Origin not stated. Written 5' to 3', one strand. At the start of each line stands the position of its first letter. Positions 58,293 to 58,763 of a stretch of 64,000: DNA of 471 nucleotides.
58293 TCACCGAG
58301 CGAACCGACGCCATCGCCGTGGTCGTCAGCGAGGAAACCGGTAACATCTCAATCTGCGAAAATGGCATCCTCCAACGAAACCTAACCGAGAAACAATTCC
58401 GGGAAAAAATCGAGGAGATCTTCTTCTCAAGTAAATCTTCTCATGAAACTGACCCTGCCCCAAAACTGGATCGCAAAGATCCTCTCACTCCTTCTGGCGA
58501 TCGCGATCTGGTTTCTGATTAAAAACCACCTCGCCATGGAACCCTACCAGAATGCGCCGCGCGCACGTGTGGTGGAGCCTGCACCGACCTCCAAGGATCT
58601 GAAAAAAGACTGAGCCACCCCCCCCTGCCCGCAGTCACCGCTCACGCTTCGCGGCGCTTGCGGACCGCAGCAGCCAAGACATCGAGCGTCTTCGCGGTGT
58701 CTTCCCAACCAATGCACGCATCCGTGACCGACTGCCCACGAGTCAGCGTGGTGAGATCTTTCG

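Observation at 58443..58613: Unannotated mini-CdaR: a TM-anchor-only partner overlapping cdaA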

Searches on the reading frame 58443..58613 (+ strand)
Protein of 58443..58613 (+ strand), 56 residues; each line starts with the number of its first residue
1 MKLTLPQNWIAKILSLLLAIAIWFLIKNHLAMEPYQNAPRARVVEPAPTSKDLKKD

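Call 3: search_protein_families(library=pfam, proteins=[window:58443-58613:+], max_evalue=1)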
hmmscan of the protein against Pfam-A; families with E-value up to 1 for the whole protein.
window:58443-58613:+ (56 aa): 0 families

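Call 4: search_protein_families(library=ncbifam, proteins=[window:58443-58613:+], max_evalue=1)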
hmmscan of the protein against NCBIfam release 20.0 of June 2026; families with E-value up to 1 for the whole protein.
window:58443-58613:+ (56 aa): 0 families

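Call 5: find_homologous_proteins(query=window:58443-58613:+, max_evalue=10)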
Query window:58443-58613:+ (56 aa): 33 proteins with E <= 10 among 37 candidates.
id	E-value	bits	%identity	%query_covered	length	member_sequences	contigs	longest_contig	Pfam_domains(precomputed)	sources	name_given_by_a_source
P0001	2.2e-28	114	98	100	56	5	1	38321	-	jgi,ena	jgi:YbbR domain-containing protein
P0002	1.9e-25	105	93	98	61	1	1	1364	-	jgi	jgi:uncharacterized protein YpmB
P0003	8.8e-17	78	82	86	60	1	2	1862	-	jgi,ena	jgi:YbbR domain-containing protein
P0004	5.2e-10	56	70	79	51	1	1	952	-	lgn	-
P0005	2.2e-9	55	65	86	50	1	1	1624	-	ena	-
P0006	4.7e-9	53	58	91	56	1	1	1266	-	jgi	jgi:hypothetical protein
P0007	1.3e-8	52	73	79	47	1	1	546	-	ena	-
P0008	3.5e-8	51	90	54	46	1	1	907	-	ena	-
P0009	1.0e-7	49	66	79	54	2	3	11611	-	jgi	jgi:YbbR domain-containing protein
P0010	2.0e-7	48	67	75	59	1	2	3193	-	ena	-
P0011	2.4e-7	48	84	55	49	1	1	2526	-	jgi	jgi:hypothetical protein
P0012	2.8e-7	48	84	55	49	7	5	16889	-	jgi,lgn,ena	jgi:YbbR domain-containing protein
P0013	5.5e-7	47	67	80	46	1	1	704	-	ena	-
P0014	2.7e-6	45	61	79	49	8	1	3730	-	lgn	-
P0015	4.5e-6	44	80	54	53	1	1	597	-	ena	-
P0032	8.9e-3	34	58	61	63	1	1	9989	-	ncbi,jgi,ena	jgi:hypothetical protein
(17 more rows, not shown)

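Call 18: find_encoding_contigs(protein=P0032, flank=5000, max_places=3)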
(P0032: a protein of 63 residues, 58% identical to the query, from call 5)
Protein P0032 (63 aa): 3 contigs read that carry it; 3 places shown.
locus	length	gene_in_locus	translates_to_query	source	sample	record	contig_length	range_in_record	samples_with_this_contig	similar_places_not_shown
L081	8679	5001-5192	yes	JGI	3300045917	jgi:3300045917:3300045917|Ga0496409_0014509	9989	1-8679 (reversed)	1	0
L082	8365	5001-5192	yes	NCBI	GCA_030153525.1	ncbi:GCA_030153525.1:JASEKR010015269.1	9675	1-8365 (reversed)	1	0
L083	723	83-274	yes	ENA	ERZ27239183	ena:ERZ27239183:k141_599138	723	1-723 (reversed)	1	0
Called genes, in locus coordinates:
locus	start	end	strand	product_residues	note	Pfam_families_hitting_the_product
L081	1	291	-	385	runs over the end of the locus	PF12796:Ank_2, PF00023:Ank (weak), PF13857:Ank_5 (weak), PF13637:Ank_4, PF13857:Ank_5, PF00023:Ank (weak), PF13637:Ank_4 (weak), PF12796:Ank_2 (weak), +2 more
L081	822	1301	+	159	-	PF01408:GFO_IDH_MocA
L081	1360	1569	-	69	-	-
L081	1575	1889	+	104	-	-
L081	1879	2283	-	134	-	-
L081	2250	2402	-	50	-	-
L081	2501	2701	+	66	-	-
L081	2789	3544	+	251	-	-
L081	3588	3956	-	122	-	-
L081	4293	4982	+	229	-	PF19293:CdaA_N, PF02457:DAC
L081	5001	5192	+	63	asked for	-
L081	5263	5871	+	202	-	-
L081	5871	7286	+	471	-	PF13641:Glyco_tranf_2_3 (weak), PF02709:Glyco_transf_7C (weak), PF13632:Glyco_trans_2_3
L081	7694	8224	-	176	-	-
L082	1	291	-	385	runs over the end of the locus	PF12796:Ank_2, PF00023:Ank (weak), PF13857:Ank_5 (weak), PF13637:Ank_4, PF13857:Ank_5, PF00023:Ank (weak), PF13637:Ank_4 (weak), PF12796:Ank_2 (weak), +2 more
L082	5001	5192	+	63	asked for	-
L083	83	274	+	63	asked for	-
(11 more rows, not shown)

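Call 20: search_protein_representatives(alignment_id=A1)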
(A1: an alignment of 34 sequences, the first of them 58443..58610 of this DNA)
Query: 34 sequences, 49 profile positions. Proteins with E-value up to 0.001 (for the whole library): 135; up to 1e-10: 11; up to 1e-30: 0. The best 135 are listed.
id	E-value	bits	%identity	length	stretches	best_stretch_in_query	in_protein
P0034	3.2e-19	84.4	-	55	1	1-48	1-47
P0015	5.6e-19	83.6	-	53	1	1-48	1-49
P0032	1.1e-15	73.1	-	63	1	1-45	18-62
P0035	5.7e-15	70.8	-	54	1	1-49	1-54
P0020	1.8e-14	69.2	-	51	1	10-49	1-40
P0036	3.9e-13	64.9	-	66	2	1-38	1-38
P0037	5.2e-13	64.5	-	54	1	1-35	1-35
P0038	1.2e-11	60.2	-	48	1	1-35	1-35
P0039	2.9e-11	58.9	-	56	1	1-45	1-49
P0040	5.1e-11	58.1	-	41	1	10-48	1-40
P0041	6.6e-11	57.8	-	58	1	1-40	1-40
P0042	3.4e-10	55.5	-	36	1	14-48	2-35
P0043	4.4e-10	55.1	-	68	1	6-41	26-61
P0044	1.7e-09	53.3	-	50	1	10-44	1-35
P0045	4.2e-09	52.0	-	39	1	10-47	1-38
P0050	2.1e-08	49.7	-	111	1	1-37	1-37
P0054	9.9e-08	47.6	-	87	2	1-39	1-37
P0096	1.1e-05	41.1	-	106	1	1-39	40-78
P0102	2.1e-05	40.2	-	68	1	1-38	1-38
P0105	3.1e-05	39.6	-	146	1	1-38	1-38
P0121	9.6e-05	38.0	-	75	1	7-33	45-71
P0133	2.0e-04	37.0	-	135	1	1-41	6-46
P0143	3.5e-04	36.3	-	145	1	1-43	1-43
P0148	4.1e-04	36.0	-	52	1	1-36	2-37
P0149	4.3e-04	36.0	-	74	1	7-47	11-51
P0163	8.6e-04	35.0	-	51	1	5-43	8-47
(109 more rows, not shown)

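Call 22: find_encoding_contigs(protein=P0054, flank=4000, max_places=2)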
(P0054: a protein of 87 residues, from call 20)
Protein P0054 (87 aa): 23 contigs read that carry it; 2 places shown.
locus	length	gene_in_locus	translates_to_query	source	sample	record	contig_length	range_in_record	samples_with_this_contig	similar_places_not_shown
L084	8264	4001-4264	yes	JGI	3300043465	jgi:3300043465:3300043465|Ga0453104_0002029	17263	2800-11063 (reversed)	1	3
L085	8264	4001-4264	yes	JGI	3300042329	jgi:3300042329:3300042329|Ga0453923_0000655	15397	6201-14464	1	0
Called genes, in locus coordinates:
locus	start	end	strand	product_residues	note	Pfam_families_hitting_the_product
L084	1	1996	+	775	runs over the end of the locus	PF00702:Hydrolase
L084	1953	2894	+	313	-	PF10114:PocR, PF00165:HTH_AraC, PF12833:HTH_18, PF00165:HTH_AraC (weak)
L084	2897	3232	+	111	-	PF13828:DUF4190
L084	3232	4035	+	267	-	PF19293:CdaA_N, PF02457:DAC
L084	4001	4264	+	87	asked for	-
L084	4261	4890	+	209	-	PF13500:AAA_26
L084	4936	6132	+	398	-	PF00291:PALP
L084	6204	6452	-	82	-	-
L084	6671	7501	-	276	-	PF14294:DUF4372, PF01609:DDE_Tnp_1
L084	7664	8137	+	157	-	PF03330:DPBB_1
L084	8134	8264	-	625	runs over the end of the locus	PF01435:Peptidase_M48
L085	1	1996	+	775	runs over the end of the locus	PF00702:Hydrolase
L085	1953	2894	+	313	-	PF10114:PocR, PF00165:HTH_AraC, PF12833:HTH_18, PF00165:HTH_AraC (weak)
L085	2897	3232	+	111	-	PF13828:DUF4190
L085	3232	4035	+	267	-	PF19293:CdaA_N, PF02457:DAC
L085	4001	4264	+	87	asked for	-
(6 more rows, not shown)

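Call 23: search_protein_families(library=pfam, proteins=[P0133, P0105, P0143, P0050, L081:5263-5871:+, L081:4293-4982:+], max_evalue=1)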
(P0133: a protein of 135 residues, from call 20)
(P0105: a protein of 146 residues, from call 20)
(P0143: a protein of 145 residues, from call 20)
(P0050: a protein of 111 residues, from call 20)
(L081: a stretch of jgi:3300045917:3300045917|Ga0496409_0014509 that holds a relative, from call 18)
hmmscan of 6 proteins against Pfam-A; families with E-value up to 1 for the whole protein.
P0133 (135 aa): 2 families
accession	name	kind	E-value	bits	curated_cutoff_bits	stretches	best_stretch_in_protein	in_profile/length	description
PF07949.17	YbbR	-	1.1e-08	35.7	22.3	1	45-102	1-59/81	YbbR-like protein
PF15013.11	CCSMST1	-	0.084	13.5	26.1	1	18-36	35-53/74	CCSMST1 family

P0105 (146 aa): 0 families

P0143 (145 aa): 0 families

P0050 (111 aa): 1 family
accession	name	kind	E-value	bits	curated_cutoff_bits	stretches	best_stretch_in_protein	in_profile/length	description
PF18575.6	HAMP_N3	-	0.21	11.6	25.7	1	95-107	14-26/43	HAMP N-terminal domain 3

L081:5263-5871:+ (202 aa): 0 families

L081:4293-4982:+ (229 aa): 3 families
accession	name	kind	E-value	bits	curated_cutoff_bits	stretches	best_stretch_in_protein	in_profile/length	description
PF02457.21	DAC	-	3.3e-12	46.5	27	1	178-224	68-113/119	DisA bacterial checkpoint controller nucleotide-binding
PF19293.4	CdaA_N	-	6.6e-10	39.5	23.8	1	9-83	6-80/81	CdaA N-terminal transmembrane domain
PF11127.14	YgaP-like_TM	-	0.42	11.2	25.3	1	34-78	10-49/66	Inner membrane protein YgaP-like, transmembrane domain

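Call 24: search_solved_structures(query=P0133, max_evalue=1, show_alignments=2)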
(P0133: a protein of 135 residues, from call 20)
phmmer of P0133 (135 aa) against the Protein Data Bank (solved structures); distinct sequences matched with E-value up to 1: 5.
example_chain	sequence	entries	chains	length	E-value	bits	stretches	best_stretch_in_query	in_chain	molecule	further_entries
2l3u_A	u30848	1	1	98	9.9e-05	25.6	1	40-104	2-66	YbbR family protein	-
5hqh_A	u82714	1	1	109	0.00014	25.1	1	40-105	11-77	Lmo2119 protein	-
7unr_Z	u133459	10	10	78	0.83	12.9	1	90-127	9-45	50S ribosomal protein L28 | Large ribosomal subunit protein bL28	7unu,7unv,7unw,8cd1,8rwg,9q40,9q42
6spb_X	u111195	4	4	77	0.83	12.9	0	90-127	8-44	50S ribosomal protein L28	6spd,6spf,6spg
6g2j_c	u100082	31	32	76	0.89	12.8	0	8-37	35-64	NADH dehydrogenase [ubiquinone] 1 subunit C1, mitochondrial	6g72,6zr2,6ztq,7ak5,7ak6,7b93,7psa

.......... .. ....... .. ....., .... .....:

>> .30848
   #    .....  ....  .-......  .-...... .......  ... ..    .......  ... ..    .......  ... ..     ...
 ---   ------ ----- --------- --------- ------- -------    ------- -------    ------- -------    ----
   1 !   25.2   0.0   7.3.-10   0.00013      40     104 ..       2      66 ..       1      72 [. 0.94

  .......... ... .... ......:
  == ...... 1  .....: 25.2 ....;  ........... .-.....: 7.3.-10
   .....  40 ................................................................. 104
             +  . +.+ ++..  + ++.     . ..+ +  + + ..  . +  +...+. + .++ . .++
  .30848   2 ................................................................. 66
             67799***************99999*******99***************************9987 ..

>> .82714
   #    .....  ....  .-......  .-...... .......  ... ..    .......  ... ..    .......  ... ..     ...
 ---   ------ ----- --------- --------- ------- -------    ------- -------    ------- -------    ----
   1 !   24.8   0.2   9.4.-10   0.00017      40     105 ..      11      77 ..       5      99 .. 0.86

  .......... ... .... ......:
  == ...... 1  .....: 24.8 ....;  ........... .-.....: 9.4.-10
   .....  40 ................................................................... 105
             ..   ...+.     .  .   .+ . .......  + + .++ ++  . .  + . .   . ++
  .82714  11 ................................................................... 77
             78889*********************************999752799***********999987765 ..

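Call 28: find_encoding_contigs(protein=P0096, flank=4000, max_places=3)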
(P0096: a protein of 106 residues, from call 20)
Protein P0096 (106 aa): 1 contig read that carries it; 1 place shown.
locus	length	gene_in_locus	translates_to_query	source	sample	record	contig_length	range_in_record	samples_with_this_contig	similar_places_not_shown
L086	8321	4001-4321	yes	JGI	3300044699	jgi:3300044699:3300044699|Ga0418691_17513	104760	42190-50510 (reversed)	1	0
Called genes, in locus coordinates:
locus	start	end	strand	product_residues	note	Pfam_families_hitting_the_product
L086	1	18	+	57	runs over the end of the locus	-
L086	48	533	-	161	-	PF00773:RNB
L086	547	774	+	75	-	-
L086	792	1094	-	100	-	-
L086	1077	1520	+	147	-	-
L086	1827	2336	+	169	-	PF01161:PBP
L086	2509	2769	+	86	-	PF00809:Pterin_bind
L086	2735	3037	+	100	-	PF00809:Pterin_bind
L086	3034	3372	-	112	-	-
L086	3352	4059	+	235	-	PF19293:CdaA_N, PF02457:DAC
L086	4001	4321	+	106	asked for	-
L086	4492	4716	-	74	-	-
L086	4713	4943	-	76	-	-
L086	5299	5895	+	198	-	PF01098:FTSW_RODA_SPOVE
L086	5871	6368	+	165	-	PF01098:FTSW_RODA_SPOVE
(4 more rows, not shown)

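Call 29: find_encoding_contigs(protein=P0102, flank=4000, max_places=3)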
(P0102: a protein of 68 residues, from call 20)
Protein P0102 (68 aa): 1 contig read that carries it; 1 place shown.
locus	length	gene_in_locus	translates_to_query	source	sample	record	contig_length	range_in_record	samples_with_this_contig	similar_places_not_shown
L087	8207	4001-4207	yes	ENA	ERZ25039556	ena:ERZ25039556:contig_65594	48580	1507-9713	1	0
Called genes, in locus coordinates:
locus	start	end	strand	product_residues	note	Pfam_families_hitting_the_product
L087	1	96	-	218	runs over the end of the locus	PF00773:RNB, PF00575:S1 (weak)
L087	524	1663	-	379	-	PF08206:OB_RNB, PF25049:OB_HELZ2 (faint), PF17876:CSD2, PF00773:RNB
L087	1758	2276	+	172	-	PF01161:PBP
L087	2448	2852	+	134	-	PF00809:Pterin_bind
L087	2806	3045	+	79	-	PF00809:Pterin_bind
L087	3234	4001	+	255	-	PF19293:CdaA_N, PF02457:DAC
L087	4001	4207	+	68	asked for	-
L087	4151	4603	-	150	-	-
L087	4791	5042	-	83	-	-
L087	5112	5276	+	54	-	-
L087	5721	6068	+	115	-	PF01098:FTSW_RODA_SPOVE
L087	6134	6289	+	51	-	-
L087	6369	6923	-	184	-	-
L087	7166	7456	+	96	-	-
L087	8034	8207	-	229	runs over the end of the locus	PF00005:ABC_tran, PF13304:AAA_21 (weak)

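Call 31: find_encoding_contigs(protein=P0121, flank=3000, max_places=4)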
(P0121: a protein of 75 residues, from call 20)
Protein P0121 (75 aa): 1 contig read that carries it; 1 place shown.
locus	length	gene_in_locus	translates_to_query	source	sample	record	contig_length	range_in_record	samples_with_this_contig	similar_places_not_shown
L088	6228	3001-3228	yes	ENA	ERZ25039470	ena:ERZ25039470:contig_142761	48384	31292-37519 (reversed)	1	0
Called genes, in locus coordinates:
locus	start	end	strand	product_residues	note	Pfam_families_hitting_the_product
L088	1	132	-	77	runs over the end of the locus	-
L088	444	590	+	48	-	-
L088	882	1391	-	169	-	-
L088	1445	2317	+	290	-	PF00809:Pterin_bind (weak)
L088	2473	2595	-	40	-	-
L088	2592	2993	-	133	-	-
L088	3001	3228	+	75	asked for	-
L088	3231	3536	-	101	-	-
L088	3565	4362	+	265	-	PF02878:PGM_PMM_I, PF02880:PGM_PMM_III (weak)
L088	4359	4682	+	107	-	PF02880:PGM_PMM_III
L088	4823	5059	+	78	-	-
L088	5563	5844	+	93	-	-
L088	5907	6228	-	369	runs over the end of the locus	PF08819:DUF1802 (weak)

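Call 35: find_homologous_proteins(query=P0133, max_evalue=0.001)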
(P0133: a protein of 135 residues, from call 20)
Query P0133 (135 aa): 30 proteins with E <= 0.001 among 44 candidates.
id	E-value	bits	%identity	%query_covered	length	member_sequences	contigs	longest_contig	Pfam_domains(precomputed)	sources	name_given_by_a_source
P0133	1.4e-86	305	100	100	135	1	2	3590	PF07949.18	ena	-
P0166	1.7e-62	227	100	78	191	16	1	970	PF07949.18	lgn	-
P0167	4.8e-61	223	97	78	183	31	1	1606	PF07949.18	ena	-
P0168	5.7e-54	200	97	71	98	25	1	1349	PF07949.18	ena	-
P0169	8.0e-49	183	82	77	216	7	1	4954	PF07949.18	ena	-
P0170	4.1e-47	177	82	73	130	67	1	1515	PF07949.18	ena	-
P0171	6.2e-47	177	83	73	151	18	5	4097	PF07949.18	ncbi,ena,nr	ncbi:MAG: CdaR family protein, partial [Veillonella sp.]|nr:CdaR family protein [Veillonella sp.]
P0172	2.3e-46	175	81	73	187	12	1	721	PF07949.18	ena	-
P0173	3.2e-46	175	80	74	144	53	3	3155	PF07949.18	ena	-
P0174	3.4e-46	174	78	75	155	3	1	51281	PF07949.18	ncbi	-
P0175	4.5e-46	174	82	73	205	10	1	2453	PF07949.18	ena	-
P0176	5.9e-46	174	82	73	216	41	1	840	PF07949.18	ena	-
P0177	2.6e-45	172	100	60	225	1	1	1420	PF07949.18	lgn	-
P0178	1.4e-43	166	79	74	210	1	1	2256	PF07949.18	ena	-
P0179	3.8e-40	155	81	64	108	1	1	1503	-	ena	-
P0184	1.3e-29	121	87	52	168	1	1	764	PF02457.22,PF07949.18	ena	-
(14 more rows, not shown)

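Call 43: find_homologous_proteins(query=A3, max_evalue=0.01)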
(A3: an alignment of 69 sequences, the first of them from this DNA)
Query A3 (69 sequences) (46 aa, profile of the alignment): 91 proteins with E <= 0.01 among 179 candidates.
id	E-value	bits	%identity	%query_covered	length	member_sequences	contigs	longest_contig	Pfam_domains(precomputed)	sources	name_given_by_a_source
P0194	3.4e-17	79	51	80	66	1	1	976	-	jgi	jgi:YbbR domain-containing protein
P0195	4.2e-17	79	48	91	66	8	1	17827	-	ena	-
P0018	2.1e-16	77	83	65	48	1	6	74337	-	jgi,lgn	jgi:YbbR domain-containing protein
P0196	2.8e-16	76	63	65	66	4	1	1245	-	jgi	-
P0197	4.1e-16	76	46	89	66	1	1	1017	-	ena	-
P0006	6.5e-16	75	64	98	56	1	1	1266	-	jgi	jgi:hypothetical protein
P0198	1.2e-15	75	48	96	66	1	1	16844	-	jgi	jgi:hypothetical protein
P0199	1.4e-15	74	55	67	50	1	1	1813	-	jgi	-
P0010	2.4e-15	73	67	91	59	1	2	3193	-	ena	-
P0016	3.0e-15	73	65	89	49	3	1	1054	-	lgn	-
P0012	4.3e-15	73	67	89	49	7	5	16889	-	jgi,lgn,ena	jgi:YbbR domain-containing protein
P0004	5.1e-15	72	70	96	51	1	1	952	-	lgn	-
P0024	6.1e-15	72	77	67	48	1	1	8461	-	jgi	jgi:hypothetical protein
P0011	6.7e-15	72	67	89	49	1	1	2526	-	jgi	jgi:hypothetical protein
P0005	7.4e-15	72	73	96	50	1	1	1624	-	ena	-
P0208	3.5e-14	70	57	65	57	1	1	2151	-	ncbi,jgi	-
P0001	3.9e-14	70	98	100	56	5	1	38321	-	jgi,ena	jgi:YbbR domain-containing protein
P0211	6.9e-14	69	70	72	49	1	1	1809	-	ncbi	-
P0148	1.0e-13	68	47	74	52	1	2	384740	-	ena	-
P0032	3.7e-11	60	58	74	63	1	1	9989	-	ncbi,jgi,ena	jgi:hypothetical protein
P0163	2.3e-10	58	41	70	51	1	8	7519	-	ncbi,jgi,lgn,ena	-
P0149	2.3e-10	58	40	87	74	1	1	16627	-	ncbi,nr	ncbi:MAG: hypothetical protein HKN23_00875 [Verrucomicrobiales bacterium]|nr:hypothetical protein [V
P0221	3.4e-10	57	48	63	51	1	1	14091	-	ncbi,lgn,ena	-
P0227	6.1e-8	50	86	48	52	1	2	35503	-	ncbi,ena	-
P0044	1.5e-7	49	57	76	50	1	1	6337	-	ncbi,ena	-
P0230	6.2e-7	47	48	50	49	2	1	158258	-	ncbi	-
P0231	3.6e-6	44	48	50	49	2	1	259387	-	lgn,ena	-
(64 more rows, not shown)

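Call 44: find_encoding_contigs(protein=P0148, flank=5000, max_places=1)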
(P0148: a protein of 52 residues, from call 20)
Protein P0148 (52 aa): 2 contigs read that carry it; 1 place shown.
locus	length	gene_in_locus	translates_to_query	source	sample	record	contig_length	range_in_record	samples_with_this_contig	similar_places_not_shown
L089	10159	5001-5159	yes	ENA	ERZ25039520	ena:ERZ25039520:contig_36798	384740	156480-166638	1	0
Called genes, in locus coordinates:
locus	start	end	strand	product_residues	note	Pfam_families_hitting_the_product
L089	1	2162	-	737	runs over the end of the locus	PF17876:CSD2 (faint), PF08206:OB_RNB, PF00773:RNB, PF00575:S1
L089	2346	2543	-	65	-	-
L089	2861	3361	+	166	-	PF01161:PBP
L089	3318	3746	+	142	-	PF00809:Pterin_bind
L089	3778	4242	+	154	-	PF00809:Pterin_bind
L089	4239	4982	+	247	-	PF19293:CdaA_N, PF02457:DAC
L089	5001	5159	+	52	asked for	-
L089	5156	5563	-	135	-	PF10263:SprT-like (faint)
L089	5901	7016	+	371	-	PF01098:FTSW_RODA_SPOVE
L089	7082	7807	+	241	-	PF02616:SMC_ScpA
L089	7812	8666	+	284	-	PF01370:Epimerase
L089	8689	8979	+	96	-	-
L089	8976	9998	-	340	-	PF00005:ABC_tran, PF13304:AAA_21 (faint)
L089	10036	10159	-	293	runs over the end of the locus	PF02779:Transket_pyr, PF02780:Transketolase_C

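Call 45: find_encoding_contigs(protein=P0231, flank=5000, max_places=1)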
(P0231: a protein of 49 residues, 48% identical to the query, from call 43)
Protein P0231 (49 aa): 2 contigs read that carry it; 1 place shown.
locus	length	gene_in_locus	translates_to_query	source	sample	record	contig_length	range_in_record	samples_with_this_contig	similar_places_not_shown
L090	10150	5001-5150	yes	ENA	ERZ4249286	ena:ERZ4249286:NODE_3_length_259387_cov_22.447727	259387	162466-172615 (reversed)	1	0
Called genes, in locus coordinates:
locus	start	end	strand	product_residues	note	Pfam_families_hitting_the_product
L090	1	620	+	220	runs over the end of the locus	PF13500:AAA_26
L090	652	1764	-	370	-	PF06750:A24_N_bact, PF01478:Peptidase_A24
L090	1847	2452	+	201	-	-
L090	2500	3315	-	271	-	PF13489:Methyltransf_23, PF08241:Methyltransf_11, PF08242:Methyltransf_12, PF13649:Methyltransf_25 (weak), PF13847:Methyltransf_31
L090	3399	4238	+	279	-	PF00809:Pterin_bind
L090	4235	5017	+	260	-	PF19293:CdaA_N, PF02457:DAC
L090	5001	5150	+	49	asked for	-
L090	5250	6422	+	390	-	PF00579:tRNA-synt_1b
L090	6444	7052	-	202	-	PF00551:Formyl_trans_N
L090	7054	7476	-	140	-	PF01467:CTP_transf_like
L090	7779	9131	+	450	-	PF07394:DUF1501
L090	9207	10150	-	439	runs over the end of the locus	PF01408:GFO_IDH_MocA, PF19051:GFO_IDH_MocA_C2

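Call 46: find_encoding_contigs(protein=P0163, flank=5000, max_places=1)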
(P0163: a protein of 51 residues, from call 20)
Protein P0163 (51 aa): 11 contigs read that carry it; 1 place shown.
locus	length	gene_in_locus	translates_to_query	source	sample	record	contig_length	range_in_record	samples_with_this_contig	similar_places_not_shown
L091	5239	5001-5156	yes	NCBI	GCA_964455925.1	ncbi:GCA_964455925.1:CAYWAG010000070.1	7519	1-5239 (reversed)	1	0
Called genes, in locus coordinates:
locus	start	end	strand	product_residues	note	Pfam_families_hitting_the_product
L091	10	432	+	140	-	-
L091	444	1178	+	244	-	PF13191:AAA_16 (faint), PF00005:ABC_tran, PF02463:SMC_N (weak), PF13304:AAA_21 (weak)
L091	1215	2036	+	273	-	PF00950:ABC-3, PF01032:FecCD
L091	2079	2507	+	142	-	-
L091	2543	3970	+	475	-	PF11736:DUF3299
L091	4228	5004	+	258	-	PF19293:CdaA_N, PF02457:DAC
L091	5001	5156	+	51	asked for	-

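Call 47: find_encoding_contigs(protein=P0149, flank=5000, max_places=1)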
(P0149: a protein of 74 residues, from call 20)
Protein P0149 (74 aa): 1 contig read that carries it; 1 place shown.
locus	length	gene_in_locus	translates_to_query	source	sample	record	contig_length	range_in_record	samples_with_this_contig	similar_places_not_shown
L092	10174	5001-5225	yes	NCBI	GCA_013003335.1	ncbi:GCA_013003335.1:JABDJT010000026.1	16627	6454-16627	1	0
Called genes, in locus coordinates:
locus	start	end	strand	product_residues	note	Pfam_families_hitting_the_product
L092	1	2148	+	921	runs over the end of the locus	PF08335:GlnD_UR_UTase, PF27444:GlnD_3rd, PF01842:ACT (weak), PF13291:ACT_4 (faint), PF01842:ACT (weak), PF24931:ACT_ACR9_3rd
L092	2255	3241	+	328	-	PF04055:Radical_SAM, PF06968:BATS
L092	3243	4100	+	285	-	PF00809:Pterin_bind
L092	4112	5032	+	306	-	PF19293:CdaA_N, PF02457:DAC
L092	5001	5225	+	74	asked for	-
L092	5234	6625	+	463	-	PF02878:PGM_PMM_I, PF02879:PGM_PMM_II, PF02880:PGM_PMM_III, PF00408:PGM_PMM_IV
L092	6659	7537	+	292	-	PF00483:NTP_transferase, PF12804:NTP_transf_3 (weak)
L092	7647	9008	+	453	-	PF14821:Thr_synth_N, PF00291:PALP, PF24857:THR4_C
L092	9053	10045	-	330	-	PF16871:DUF5077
